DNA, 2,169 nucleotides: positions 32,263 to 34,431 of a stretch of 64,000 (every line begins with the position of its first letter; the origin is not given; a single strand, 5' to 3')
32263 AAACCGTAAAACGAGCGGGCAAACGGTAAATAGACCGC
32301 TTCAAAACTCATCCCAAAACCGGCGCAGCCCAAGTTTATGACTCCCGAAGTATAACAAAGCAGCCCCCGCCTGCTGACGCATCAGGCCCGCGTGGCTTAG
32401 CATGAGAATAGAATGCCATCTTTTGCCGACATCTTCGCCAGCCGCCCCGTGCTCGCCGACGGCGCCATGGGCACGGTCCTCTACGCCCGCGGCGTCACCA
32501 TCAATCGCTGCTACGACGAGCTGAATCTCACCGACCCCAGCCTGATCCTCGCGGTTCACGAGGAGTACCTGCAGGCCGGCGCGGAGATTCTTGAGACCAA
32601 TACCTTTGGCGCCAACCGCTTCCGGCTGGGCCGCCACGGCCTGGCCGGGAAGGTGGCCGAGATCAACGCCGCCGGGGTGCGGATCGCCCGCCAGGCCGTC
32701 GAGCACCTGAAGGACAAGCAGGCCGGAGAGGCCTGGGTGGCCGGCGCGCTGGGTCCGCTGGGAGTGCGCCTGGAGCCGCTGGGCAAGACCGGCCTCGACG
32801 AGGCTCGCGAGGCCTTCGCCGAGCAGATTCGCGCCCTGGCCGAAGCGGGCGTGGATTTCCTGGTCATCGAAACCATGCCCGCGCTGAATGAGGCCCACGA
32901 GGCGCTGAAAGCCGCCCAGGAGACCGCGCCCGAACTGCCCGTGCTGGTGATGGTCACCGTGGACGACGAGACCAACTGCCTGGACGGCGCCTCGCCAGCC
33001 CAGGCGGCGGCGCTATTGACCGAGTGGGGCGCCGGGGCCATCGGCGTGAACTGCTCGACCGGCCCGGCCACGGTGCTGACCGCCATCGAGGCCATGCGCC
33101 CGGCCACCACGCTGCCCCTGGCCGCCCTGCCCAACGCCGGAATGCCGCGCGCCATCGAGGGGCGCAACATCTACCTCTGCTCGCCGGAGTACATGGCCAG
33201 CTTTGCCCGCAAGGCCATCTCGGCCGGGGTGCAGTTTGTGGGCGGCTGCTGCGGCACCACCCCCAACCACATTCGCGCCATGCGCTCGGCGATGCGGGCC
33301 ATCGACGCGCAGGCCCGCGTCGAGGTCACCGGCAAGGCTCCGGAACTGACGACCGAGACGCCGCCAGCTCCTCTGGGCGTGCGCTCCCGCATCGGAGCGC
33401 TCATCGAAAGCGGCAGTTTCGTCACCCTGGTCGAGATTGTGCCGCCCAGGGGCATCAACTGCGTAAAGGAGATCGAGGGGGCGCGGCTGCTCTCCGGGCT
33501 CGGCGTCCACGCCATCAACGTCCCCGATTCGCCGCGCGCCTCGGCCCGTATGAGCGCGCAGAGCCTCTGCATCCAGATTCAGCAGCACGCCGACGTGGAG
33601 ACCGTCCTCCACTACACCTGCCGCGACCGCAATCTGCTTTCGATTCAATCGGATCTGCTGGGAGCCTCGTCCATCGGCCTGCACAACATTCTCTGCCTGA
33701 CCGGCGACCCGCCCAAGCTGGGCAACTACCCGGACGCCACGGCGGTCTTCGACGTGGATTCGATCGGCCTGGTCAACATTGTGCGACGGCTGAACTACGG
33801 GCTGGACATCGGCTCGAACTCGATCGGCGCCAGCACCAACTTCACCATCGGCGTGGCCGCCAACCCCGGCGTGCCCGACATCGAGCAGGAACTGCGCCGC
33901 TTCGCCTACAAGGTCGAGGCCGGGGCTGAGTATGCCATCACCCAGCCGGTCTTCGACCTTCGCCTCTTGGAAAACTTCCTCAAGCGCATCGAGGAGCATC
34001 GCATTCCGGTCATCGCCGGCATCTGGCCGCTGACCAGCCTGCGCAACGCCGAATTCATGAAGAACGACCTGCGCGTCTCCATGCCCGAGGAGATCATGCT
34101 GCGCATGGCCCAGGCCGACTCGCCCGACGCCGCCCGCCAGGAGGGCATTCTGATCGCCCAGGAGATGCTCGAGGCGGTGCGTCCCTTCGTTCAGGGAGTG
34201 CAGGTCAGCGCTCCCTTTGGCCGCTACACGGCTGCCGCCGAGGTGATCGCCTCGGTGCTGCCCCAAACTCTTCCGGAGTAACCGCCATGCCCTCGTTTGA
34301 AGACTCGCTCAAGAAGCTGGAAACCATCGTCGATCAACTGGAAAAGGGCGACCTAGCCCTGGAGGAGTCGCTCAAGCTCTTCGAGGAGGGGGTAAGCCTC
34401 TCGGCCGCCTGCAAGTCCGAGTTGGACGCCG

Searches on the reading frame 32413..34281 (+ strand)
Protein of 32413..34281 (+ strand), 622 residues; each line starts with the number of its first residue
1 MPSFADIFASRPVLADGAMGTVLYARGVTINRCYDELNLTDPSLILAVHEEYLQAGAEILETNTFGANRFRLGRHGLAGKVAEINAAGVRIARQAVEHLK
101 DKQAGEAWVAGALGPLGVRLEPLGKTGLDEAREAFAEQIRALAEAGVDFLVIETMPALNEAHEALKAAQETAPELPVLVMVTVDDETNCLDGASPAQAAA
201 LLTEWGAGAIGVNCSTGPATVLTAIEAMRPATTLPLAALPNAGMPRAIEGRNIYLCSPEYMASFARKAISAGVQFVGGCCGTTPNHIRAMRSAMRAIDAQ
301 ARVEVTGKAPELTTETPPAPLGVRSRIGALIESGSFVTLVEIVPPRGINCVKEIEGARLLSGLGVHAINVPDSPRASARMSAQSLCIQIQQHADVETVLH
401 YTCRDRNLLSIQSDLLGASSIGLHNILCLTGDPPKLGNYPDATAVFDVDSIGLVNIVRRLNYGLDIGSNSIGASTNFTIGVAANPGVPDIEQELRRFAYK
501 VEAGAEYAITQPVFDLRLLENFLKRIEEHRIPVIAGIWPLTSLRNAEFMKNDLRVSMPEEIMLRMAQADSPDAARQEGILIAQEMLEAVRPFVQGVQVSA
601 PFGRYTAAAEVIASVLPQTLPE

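Call 11: search_protein_families(library=pfam, proteins=[window:32413-34281:+])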
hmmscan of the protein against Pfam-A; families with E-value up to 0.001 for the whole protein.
window:32413-34281:+ (622 aa): 2 families
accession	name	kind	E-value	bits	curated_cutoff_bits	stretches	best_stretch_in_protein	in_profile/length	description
PF02574.22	S-methyl_trans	-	3.2e-74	250.8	22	1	14-293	2-282/283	Homocysteine S-methyltransferase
PF02219.23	MTHFR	-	1.5e-37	129.9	24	1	327-588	2-259/287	Methylenetetrahydrofolate reductase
